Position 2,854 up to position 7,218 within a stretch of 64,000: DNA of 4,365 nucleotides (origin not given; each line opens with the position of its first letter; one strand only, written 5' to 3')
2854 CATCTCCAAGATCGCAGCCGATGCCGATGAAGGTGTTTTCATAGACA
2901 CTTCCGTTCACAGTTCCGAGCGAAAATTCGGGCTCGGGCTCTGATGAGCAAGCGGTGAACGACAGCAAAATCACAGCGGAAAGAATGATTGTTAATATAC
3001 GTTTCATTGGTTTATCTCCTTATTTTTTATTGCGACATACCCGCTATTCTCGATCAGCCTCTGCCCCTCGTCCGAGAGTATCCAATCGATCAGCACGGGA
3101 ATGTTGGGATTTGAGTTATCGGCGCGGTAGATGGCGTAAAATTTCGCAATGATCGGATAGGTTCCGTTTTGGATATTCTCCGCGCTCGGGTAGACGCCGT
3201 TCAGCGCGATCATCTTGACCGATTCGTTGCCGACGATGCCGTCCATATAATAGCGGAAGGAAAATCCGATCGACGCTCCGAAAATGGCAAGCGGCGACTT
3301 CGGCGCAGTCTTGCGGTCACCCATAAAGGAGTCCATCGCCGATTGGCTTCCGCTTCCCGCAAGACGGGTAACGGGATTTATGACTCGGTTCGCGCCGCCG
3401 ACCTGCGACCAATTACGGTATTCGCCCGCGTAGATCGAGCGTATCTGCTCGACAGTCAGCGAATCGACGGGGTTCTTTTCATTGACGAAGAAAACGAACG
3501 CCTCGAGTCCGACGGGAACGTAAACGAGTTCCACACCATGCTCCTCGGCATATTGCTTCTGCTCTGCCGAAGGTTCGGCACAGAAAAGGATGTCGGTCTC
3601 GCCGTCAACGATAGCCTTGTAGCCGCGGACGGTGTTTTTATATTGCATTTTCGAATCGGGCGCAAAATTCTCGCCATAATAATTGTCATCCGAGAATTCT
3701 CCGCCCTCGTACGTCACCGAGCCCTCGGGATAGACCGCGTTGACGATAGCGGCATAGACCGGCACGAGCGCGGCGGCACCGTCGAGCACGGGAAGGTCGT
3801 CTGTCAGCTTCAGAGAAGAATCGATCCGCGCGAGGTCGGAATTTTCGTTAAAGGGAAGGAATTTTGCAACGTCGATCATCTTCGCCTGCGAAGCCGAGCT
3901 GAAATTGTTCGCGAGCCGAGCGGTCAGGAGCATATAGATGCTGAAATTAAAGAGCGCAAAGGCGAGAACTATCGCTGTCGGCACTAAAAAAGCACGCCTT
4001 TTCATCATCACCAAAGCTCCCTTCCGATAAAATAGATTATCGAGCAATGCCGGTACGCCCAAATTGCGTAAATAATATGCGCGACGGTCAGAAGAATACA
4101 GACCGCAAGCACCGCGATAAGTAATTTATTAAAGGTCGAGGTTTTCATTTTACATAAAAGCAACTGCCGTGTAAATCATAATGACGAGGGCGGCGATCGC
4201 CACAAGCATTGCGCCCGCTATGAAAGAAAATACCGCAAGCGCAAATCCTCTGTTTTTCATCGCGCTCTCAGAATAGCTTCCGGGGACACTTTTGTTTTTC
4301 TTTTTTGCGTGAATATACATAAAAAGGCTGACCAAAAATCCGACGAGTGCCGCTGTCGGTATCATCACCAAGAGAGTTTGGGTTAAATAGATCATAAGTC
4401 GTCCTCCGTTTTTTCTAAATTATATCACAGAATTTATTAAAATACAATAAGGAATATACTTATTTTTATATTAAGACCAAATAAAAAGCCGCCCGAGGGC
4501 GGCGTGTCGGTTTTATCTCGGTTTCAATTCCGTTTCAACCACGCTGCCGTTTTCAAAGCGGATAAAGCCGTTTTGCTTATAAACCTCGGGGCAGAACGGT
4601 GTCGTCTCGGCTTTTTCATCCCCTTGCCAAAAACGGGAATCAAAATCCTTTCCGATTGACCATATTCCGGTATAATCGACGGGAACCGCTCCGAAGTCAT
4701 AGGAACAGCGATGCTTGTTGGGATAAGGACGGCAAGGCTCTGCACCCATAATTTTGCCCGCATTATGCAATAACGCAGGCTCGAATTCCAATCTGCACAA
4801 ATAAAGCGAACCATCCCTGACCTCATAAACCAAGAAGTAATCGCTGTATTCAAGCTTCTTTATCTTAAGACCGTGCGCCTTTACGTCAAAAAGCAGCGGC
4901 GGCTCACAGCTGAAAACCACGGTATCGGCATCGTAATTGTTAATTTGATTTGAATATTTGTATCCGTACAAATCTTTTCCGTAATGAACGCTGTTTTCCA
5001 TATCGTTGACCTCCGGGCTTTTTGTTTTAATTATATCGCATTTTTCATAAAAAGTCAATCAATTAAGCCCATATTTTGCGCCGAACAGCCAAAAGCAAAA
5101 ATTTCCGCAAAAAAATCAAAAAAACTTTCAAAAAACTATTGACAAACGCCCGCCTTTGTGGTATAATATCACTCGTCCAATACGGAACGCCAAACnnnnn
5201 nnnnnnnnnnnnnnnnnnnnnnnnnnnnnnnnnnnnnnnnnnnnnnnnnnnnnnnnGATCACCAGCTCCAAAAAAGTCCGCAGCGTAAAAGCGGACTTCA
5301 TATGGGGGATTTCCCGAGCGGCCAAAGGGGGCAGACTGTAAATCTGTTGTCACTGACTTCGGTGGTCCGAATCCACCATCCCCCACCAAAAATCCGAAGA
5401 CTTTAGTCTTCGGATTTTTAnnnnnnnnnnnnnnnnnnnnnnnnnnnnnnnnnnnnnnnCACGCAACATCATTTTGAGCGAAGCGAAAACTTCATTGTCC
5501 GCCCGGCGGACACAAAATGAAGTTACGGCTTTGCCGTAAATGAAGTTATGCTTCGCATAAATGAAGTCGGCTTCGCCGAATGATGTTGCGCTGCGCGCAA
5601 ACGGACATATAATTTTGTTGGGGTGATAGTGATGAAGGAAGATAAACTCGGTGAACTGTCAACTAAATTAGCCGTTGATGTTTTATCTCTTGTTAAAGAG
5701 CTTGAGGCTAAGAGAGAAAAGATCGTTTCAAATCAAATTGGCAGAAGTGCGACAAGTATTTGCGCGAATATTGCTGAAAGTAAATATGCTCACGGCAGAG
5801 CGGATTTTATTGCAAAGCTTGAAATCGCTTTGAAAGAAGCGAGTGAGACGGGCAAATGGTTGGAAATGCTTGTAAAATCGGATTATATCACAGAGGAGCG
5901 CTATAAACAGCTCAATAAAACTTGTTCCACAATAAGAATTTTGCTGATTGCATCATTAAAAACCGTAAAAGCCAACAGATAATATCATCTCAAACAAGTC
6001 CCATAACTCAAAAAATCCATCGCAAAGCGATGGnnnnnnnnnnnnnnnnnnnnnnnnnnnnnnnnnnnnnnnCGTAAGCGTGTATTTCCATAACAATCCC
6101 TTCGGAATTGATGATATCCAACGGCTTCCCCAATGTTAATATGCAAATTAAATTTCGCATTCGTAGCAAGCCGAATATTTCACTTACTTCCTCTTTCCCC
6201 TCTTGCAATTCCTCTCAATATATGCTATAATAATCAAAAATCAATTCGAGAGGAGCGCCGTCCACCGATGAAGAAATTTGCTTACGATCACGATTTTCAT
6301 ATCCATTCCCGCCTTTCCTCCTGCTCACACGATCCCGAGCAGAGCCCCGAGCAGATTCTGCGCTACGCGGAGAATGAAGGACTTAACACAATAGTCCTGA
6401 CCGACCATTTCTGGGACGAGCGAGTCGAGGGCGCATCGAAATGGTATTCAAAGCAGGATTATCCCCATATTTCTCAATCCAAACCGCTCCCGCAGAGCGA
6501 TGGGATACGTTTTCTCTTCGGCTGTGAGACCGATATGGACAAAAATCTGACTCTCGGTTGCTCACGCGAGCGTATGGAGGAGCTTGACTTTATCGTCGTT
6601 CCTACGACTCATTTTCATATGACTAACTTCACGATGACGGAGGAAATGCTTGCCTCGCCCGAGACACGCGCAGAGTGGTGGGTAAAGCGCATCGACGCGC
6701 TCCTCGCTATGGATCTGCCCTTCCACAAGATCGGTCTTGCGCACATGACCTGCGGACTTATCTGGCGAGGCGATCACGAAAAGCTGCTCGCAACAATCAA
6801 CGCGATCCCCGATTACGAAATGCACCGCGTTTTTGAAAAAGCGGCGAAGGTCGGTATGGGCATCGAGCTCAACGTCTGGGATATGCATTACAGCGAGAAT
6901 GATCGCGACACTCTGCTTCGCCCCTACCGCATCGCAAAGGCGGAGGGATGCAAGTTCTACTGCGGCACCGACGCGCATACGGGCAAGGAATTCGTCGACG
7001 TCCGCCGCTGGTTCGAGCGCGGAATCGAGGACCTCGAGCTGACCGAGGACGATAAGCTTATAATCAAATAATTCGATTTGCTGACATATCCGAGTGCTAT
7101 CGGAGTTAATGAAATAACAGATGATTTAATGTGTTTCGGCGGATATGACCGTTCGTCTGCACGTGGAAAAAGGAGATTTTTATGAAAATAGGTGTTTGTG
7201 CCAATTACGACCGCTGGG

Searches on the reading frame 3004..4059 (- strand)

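Call 53: search_protein_families(library=pfam, proteins=[window:3004-4059:-], max_evalue=0.00001)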
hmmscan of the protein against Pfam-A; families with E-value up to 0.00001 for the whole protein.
window:3004-4059:- (351 aa): 1 family
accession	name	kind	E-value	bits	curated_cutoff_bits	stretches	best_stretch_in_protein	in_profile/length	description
PF12849.12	PBP_like_2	-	7.9e-23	82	27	1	138-331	42-267/267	PBP superfamily domain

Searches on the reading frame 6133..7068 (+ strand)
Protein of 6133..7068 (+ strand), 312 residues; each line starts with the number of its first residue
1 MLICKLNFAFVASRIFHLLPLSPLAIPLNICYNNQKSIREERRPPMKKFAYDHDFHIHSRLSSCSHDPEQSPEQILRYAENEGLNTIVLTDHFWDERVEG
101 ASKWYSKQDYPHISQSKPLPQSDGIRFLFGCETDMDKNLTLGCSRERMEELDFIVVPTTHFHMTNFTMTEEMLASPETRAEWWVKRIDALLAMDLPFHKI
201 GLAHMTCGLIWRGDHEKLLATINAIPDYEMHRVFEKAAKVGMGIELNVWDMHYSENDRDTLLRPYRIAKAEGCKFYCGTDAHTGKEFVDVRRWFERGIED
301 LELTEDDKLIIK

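Call 53: search_protein_families(library=pfam, proteins=[window:6133-7068:+], max_evalue=0.00001)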
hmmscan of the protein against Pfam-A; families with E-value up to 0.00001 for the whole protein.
window:6133-7068:+ (312 aa): 1 family
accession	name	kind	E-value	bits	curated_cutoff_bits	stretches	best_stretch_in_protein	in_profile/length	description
PF02811.25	PHP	-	7.5e-07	30.1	26.4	1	54-202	1-128/164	PHP domain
